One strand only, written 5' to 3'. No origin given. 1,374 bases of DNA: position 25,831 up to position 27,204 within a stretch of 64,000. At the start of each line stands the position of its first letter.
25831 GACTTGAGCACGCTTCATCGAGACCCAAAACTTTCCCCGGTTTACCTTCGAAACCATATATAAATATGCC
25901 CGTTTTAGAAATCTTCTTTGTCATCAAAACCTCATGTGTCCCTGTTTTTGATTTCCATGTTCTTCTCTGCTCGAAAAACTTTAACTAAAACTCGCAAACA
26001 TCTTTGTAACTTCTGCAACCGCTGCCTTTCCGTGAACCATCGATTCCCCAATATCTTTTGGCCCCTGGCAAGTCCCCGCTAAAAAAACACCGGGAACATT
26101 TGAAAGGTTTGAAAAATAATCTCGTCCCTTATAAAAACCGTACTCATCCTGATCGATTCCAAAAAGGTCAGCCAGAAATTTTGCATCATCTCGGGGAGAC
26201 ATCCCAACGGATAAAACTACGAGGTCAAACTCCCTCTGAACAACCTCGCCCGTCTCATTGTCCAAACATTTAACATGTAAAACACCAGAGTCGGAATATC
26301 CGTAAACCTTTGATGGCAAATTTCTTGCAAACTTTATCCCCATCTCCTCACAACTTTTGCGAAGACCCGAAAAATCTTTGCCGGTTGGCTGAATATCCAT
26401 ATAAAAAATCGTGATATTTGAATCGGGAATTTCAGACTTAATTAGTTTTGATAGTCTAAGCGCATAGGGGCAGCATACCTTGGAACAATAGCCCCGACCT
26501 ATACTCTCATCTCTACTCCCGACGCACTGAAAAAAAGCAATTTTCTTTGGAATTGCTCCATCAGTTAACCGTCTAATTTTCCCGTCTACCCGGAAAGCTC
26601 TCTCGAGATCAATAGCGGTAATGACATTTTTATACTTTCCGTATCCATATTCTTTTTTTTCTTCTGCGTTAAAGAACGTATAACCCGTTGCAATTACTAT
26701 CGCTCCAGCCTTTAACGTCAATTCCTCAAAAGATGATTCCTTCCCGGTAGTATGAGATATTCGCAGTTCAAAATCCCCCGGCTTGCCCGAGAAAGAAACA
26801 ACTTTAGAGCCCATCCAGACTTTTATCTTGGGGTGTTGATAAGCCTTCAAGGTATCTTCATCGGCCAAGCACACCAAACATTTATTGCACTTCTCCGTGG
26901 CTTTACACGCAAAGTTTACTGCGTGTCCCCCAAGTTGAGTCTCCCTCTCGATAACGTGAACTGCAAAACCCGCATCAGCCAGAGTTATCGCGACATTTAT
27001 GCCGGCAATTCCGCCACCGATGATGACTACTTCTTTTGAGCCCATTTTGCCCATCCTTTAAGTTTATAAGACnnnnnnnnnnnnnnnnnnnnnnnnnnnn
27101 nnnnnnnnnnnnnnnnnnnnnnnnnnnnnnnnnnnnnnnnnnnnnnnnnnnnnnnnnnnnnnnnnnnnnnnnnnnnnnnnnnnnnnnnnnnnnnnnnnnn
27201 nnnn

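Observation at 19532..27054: metF-hdr region: HdrA is present as two adjacent FAD/FeS genes, and the hdrCB operon ends in a MetE-like Zn methyltransferase-family protein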

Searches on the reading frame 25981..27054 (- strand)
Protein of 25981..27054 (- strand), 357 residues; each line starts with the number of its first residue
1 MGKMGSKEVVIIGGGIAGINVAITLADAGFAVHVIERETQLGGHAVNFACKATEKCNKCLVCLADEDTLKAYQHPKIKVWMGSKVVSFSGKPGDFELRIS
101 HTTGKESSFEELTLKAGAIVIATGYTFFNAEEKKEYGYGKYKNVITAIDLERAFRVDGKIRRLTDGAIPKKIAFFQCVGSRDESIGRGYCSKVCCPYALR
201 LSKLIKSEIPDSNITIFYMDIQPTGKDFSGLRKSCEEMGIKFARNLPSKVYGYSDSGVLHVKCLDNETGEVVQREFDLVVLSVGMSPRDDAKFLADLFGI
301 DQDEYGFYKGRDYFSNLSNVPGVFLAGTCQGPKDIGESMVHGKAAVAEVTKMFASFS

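Call 3: search_protein_families(library=pfam, proteins=[window:25981-27054:-], max_evalue=0.001)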
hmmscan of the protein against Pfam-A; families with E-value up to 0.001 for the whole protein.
window:25981-27054:- (357 aa): 10 families
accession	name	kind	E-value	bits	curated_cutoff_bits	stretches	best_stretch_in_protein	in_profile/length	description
PF07992.20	Pyr_redox_2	-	3.6e-18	66.4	26.1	1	8-333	2-278/291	Pyridine nucleotide-disulphide oxidoreductase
PF13450.12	NAD_binding_8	-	5.5e-08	33.4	21.9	1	11-46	1-36/68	NAD(P)-binding Rossmann-like domain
PF01266.30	DAO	-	8.7e-08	32.5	27.9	1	9-45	2-38/353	FAD dependent oxidoreductase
PF00890.30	FAD_binding_2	-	2e-06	27.7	20.4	1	9-46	2-39/414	FAD binding domain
PF12831.13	FAD_oxidored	-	3.5e-06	27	27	1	8-47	1-40/416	FAD dependent oxidoreductase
PF00070.33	Pyr_redox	-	6.2e-06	27.1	22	1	9-42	2-35/82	Pyridine nucleotide-disulphide oxidoreductase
PF13738.12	Pyr_redox_3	-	1.5e-05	24.9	30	0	10-43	1-34/305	Pyridine nucleotide-disulphide oxidoreductase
PF03486.20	HI0933_like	-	0.00012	22.1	50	1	8-42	2-36/244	HI0933-like protein Rossmann domain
PF01134.28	GIDA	-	0.00024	20.7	22.1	0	9-50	2-40/391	Glucose inhibited division protein A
PF01946.23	Thi4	-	0.00052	19.8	26.2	0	6-44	17-56/235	Thi4 family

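Call 7: search_protein_families(library=ncbifam, proteins=[window:25981-27054:-], max_evalue=0.01)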
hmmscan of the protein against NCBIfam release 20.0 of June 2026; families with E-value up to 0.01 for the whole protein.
window:25981-27054:- (357 aa): 117 families (the best 25 are shown)
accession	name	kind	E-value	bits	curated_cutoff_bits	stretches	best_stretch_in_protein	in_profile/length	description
NF040770.1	hetero_SS_HdrA2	exception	2.4e-81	274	1100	2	109-353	311-560/777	CoB-CoM heterodisulfide reductase HdrA2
NF041778.1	hetero_SS_HdrA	equivalog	2.5e-61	207.5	1400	2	110-346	322-563/771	ferredoxin:CoB-CoM heterodisulfide reductase subunit HdrA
NF041891.1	hdrA_Methbact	equivalog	1.8e-60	205.1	1300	2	110-353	309-556/762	ferredoxin:CoB-CoM heterodisulfide reductase subunit HdrA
TIGR01292.1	TRX_reduct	equivalog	1.2e-10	40.7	343.45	1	248-351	201-298/300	thioredoxin-disulfide reductase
TIGR03467.1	HpnE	equivalog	5.1e-10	39.3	283.05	1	9-54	1-46/430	hydroxysqualene dehydroxylase HpnE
NF009409.0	PRK12770.1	subfamily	8e-10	38.3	343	2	267-351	267-348/360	putative glutamate synthase subunit beta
NF009410.0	PRK12771.1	subfamily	2e-09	36.6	516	1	6-43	138-175/566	NAD(P)-binding protein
TIGR01350.1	lipoamide_DH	equivalog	1.2e-08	34.1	408.8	1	8-50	3-44/461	dihydrolipoyl dehydrogenase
NF005560.0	PRK07233.1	equivalog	1.8e-08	33.7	252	1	8-51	2-45/435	hypothetical protein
NF004992.0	PRK06370.1-4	equivalog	3.8e-08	32.2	629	1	8-54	6-51/459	FAD-containing oxidoreductase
TIGR03997.1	mycofact_OYE_2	equivalog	3.8e-08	32.2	793.15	1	6-55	379-427/645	mycofactocin system FadH/OYE family oxidoreductase 2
NF041087.1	bile_acid_BaiCD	equivalog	8.7e-08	30.7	825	1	6-57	380-430/642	bile acid Fe-S flavoenzyme BaiCD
TIGR03315.1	Se_ygfK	equivalog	1.1e-07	29.7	835.3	1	7-44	538-575/1012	putative selenate reductase subunit YgfK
NF058655.1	CrtID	equivalog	1.2e-07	31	640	1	9-49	1-41/478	bifunctional phytoene desaturase/3,4-desaturase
TIGR01317.1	GOGAT_sm_gam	subfamily_domain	1.4e-07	30.8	447.7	1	6-44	143-181/485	glutamate synthase small subunit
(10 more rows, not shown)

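Call 38: search_solved_structures(query=window:25981-27054:-, max_evalue=0.00001, show_alignments=1)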
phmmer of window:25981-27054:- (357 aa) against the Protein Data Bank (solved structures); distinct sequences matched with E-value up to 0.00001: 13.
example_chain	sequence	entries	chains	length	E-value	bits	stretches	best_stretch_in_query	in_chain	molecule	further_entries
5odc_A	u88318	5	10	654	3.9e-71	243.4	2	112-348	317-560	Heterodisulfide reductase, subunit A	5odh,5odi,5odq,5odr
8rvv_A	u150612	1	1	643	1.3e-65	225.3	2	108-348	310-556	H(2):CoB-CoM heterodisulfide,ferredoxin reductase subunit A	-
8rvu_a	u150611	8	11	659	1.4e-65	225.1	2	108-348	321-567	H(2):CoB-CoM heterodisulfide,ferredoxin reductase subunit A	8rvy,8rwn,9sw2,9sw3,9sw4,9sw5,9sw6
9sfi_A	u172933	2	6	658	8.1e-64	219.4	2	110-349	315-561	CoB--CoM heterodisulfide reductase iron-sulfur subunit A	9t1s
7bkb_A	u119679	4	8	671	2.5e-52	181.6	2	108-347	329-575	CoB--CoM heterodisulfide reductase iron-sulfur subunit A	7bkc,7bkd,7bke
6tjr_A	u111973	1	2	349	5.6e-47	164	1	7-348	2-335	Fumarate reductase/succinate dehydrogenase flavoprotein domain protein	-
1dxl_A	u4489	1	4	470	3.9e-08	36.2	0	7-52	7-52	DIHYDROLIPOAMIDE DEHYDROGENASE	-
2eq6_A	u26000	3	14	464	1.6e-07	34.3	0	218-337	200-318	Pyruvate dehydrogenase complex, dihydrolipoamide dehydrogenase E3 component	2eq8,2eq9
1jeh_A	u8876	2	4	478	2.6e-07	33.5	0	6-53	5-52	DIHYDROLIPOAMIDE DEHYDROGENASE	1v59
6uzi_A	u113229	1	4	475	4.1e-07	32.9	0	228-328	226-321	Dihydrolipoyl dehydrogenase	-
7jyp_A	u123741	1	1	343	4.7e-06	29.4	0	141-331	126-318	Thioredoxin reductase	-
1bhy_A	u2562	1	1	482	7.9e-06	28.7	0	8-53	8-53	P64K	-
1ojt_A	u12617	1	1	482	7.9e-06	28.7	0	8-53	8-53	SURFACE PROTEIN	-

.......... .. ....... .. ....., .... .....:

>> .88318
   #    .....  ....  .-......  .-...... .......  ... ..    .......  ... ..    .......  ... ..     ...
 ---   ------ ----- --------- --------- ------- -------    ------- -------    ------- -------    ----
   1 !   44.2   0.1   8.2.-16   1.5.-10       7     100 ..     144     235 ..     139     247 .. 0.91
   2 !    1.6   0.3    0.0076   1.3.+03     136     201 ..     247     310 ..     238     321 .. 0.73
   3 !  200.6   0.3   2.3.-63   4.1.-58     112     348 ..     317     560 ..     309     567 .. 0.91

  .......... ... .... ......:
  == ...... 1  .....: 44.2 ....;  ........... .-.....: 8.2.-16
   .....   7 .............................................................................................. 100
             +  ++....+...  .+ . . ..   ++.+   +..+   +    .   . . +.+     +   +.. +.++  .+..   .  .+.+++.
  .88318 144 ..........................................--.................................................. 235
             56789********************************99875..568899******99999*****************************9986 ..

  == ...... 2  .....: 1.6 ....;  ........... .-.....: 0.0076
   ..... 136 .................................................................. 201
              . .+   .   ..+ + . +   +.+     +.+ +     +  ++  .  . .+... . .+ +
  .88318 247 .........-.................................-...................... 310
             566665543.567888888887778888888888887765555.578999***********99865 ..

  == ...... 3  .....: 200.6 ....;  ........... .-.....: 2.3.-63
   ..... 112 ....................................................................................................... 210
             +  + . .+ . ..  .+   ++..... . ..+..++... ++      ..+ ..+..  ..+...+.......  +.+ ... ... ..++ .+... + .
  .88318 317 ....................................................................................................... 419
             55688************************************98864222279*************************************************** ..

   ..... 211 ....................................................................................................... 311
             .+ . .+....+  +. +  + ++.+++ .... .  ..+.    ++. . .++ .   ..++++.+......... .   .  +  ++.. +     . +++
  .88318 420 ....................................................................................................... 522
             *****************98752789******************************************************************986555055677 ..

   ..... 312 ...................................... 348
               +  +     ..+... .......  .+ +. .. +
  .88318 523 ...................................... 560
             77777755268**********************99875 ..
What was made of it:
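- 25981..27054 (-): hdrA-short (357 aa). It has only the thioredoxin-reductase-like FAD module, with the QCVGSRD...CSxxCC [4Fe-4S] motif and an extra C47-x5-C53-x2-C56-x2-C59 motif. It lacks the N-terminal, inserted and C-terminal ferredoxin domains. Aligns to 5odc_A residues 144-235 and 317-560, and over its full length to 6tjr_A (E 5.6e-47) (call 38).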

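Call 43: find_homologous_proteins(query=window:25981-27054:-, max_evalue=1e-10)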
Query window:25981-27054:- (357 aa): 6255 proteins with E <= 1e-10 among 8000 candidates; the best 120 are listed.
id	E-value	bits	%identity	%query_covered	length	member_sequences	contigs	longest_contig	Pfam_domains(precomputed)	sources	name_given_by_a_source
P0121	5.6e-216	735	92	99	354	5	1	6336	PF01266.31,PF13450.13,PF00890.31,PF07992.21,PF00070.34,PF12831.14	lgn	-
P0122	1.2e-169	582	73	98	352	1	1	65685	PF01266.31,PF13450.13,PF07992.21,PF00070.34,PF01134.29,PF12831.14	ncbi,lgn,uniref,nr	ncbi:FAD-dependent oxidoreductase [Candidatus Oleimmundimicrobium sp.]|uniref:FAD-dependent oxidored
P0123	9.9e-168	576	72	98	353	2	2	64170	PF01266.31,PF13450.13,PF07992.21,PF13738.13,PF01134.29,PF12831.14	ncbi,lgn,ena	-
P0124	6.4e-166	570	72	98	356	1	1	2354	PF01266.31,PF13450.13,PF07992.21,PF01134.29,PF12831.14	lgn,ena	-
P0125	1.4e-154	533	67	98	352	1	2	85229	PF13450.13,PF00890.31,PF07992.21,PF01134.29,PF12831.14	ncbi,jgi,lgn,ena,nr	ncbi:MAG TPA: CoB--CoM heterodisulfide reductase iron-sulfur subunit A family protein [Actinobacteri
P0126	4.3e-120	419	52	97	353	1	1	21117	PF07992.21,PF13738.13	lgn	-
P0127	2.7e-118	413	54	97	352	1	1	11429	PF01266.31,PF13450.13,PF00890.31,PF07992.21,PF13738.13,PF03486.21,PF12831.14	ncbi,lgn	-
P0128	5.6e-98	347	47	97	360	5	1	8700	PF01266.31,PF13450.13,PF00890.31,PF07992.21,PF00070.34,PF13738.13,PF01494.26,PF12831.14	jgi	jgi:heterodisulfide reductase subunit A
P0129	5.9e-98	347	46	98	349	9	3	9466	PF01266.31,PF13450.13,PF00890.31,PF07992.21,PF01494.26,PF12831.14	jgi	jgi:heterodisulfide reductase subunit A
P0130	1.9e-97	345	46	97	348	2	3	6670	PF01266.31,PF01593.31,PF13450.13,PF00890.31,PF07992.21,PF13738.13,PF03486.21,PF01494.26,PF12831.14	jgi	jgi:heterodisulfide reductase subunit A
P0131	3.3e-96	341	46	98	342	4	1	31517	PF01266.31,PF13450.13,PF00890.31,PF07992.21,PF00070.34,PF13738.13,PF01494.26,PF12831.14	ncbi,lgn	-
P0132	1.1e-95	339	47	97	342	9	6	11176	PF01266.31,PF13450.13,PF00890.31,PF07992.21,PF01494.26,PF12831.14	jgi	-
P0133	1.8e-95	338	45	97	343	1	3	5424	PF01266.31,PF13450.13,PF00890.31,PF07992.21,PF12831.14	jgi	jgi:heterodisulfide reductase subunit A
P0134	4.3e-95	337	45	97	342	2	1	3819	PF01266.31,PF13450.13,PF00890.31,PF07992.21,PF01494.26,PF12831.14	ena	-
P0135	5.9e-95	337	45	97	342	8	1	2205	PF01266.31,PF13450.13,PF00890.31,PF07992.21,PF13738.13,PF01494.26,PF12831.14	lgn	-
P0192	1.5e-89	319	45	96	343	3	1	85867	PF01266.31,PF13450.13,PF07992.21,PF00070.34,PF12831.14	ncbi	-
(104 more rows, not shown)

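Call 44: find_encoding_contigs(protein=P0192, flank=8000, max_places=1)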
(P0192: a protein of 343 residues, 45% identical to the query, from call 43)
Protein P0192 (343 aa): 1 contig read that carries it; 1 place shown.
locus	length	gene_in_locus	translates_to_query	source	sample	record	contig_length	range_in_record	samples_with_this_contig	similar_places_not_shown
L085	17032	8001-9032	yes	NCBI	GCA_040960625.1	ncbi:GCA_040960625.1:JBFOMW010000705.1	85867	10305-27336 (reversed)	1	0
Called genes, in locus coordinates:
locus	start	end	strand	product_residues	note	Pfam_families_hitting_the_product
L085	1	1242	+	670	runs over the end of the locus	PF01512:Complex1_51K, PF10531:SLBB (faint), PF10589:NADH_4Fe-4S, PF00037:Fer4 (faint), PF12837:Fer4_6 (faint), PF13187:Fer4_9 (weak), PF13237:Fer4_10 (weak), PF25160:LdpA_Fe-S-bd (weak)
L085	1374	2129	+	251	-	PF01656:CbiA, PF13614:AAA_31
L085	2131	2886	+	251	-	PF01656:CbiA (weak), PF06564:CBP_BcsQ (faint), PF13614:AAA_31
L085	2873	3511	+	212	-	PF12654:DUF3786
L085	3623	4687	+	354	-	-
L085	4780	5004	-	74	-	-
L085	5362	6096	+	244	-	PF01966:HD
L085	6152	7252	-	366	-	PF10137:CAP12-PCTIR_TIR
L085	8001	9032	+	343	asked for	PF00070:Pyr_redox (faint), PF01266:DAO, PF07992:Pyr_redox_2, PF12831:FAD_oxidored (weak), PF13450:NAD_binding_8 (weak)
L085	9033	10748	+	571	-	PF07992:Pyr_redox_2, PF13738:Pyr_redox_3 (weak), PF00070:Pyr_redox (faint), PF01266:DAO, PF01494:FAD_binding_3 (weak), PF13450:NAD_binding_8, PF12838:Fer4_7 (weak), PF13187:Fer4_9 (weak), +4 more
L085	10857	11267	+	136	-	PF02662:FlpD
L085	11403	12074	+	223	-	PF12225:DUF5981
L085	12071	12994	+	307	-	PF02219:MTHFR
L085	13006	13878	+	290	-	PF02219:MTHFR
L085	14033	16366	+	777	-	PF13426:PAS_9, PF13426:PAS_9, PF00989:PAS, PF13426:PAS_9, PF00989:PAS, PF13426:PAS_9, PF00512:HisKA, PF02518:HATPase_c, +7 more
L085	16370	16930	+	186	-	PF13183:Fer4_8, PF13187:Fer4_9 (weak), PF13534:Fer4_17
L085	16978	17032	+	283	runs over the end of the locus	PF02754:CCG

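Call 45: find_encoding_contigs(protein=P0131, flank=8000, max_places=1)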
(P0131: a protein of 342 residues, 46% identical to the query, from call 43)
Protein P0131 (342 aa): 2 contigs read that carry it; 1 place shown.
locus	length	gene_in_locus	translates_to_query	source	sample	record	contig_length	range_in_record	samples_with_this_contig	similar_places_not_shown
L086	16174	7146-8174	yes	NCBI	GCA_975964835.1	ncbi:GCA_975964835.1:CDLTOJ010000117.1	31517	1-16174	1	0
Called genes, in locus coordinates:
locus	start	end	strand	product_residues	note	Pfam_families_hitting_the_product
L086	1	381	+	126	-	?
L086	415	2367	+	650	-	PF03063:Prismane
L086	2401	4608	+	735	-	PF18537:CODH_A_N, PF03598:CdhC, PF19436:ACS_CODH_B_C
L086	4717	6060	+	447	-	PF04060:FeS, PF03599:CdhD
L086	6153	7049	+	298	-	PF00809:Pterin_bind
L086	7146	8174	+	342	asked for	PF00070:Pyr_redox (faint), PF00890:FAD_binding_2 (weak), PF01266:DAO, PF01494:FAD_binding_3 (weak), PF07992:Pyr_redox_2, PF12831:FAD_oxidored, PF13450:NAD_binding_8, PF13738:Pyr_redox_3 (faint)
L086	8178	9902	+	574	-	PF07992:Pyr_redox_2 (weak), PF25160:LdpA_Fe-S-bd (faint), PF12838:Fer4_7, PF13187:Fer4_9, PF13237:Fer4_10 (weak), PF13484:Fer4_16 (weak), PF00037:Fer4 (weak)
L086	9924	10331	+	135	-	PF02662:FlpD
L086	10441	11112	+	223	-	PF12225:DUF5981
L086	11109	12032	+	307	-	PF02219:MTHFR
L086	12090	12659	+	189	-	PF13183:Fer4_8, PF13187:Fer4_9 (weak), PF13534:Fer4_17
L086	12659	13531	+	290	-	PF02754:CCG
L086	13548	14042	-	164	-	PF07238:PilZ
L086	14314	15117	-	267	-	PF04333:MlaA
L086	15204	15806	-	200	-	PF05494:MlaC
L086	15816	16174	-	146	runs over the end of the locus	PF02470:MlaD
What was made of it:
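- Desulfobacterota-like loci with the same hdr-metVF unit end at hdrB with no mesB (call 45).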

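Call 46: find_encoding_contigs(protein=P0126, flank=10000, max_places=1)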
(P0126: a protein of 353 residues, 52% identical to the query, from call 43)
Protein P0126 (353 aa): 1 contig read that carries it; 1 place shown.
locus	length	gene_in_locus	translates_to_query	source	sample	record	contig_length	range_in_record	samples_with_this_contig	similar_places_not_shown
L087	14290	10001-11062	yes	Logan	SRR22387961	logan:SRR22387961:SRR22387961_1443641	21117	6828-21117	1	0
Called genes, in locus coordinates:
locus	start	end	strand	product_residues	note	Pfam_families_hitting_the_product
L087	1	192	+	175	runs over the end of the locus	PF10589:NADH_4Fe-4S, PF00037:Fer4 (faint), PF14697:Fer4_21 (faint), PF13237:Fer4_10 (weak), PF13187:Fer4_9 (weak)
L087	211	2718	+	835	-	PF13510:Fer2_4, PF10588:NADH-G_4Fe-4S_3, PF12838:Fer4_7 (weak), PF14697:Fer4_21 (weak), PF22117:Fer4_Nqo3 (weak), PF04879:Molybdop_Fe4S4, PF00384:Molybdopterin, PF01568:Molydop_binding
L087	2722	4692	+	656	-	PF03063:Prismane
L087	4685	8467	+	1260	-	PF18537:CODH_A_N, PF03598:CdhC, PF19436:ACS_CODH_B_C, PF14890:Intein_splicing, PF14528:LAGLIDADG_3, PF19436:ACS_CODH_B_C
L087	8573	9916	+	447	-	PF04060:FeS, PF03599:CdhD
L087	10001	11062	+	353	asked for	PF07992:Pyr_redox_2, PF13738:Pyr_redox_3 (faint)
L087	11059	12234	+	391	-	PF07992:Pyr_redox_2, PF13738:Pyr_redox_3 (weak), PF00070:Pyr_redox (weak), PF00890:FAD_binding_2 (weak), PF12831:FAD_oxidored (weak), PF13450:NAD_binding_8 (weak), PF12838:Fer4_7 (weak), PF14697:Fer4_21, +4 more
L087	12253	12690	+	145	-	PF02662:FlpD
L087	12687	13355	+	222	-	PF12225:DUF5981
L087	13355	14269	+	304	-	PF02219:MTHFR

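Call 63: search_protein_families(library=pfam, proteins=[L085:3623-4687:+, L085:2873-3511:+], max_evalue=0.00001)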
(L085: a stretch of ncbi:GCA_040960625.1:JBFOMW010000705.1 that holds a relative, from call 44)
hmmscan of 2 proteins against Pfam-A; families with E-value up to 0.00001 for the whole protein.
L085:3623-4687:+ (354 aa): 0 families

L085:2873-3511:+ (212 aa): 1 family
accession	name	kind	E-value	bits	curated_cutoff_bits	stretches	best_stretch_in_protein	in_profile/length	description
PF12654.12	DUF3786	-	2.1e-50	171.1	27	1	28-200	2-174/176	Domain of unknown function (DUF3786)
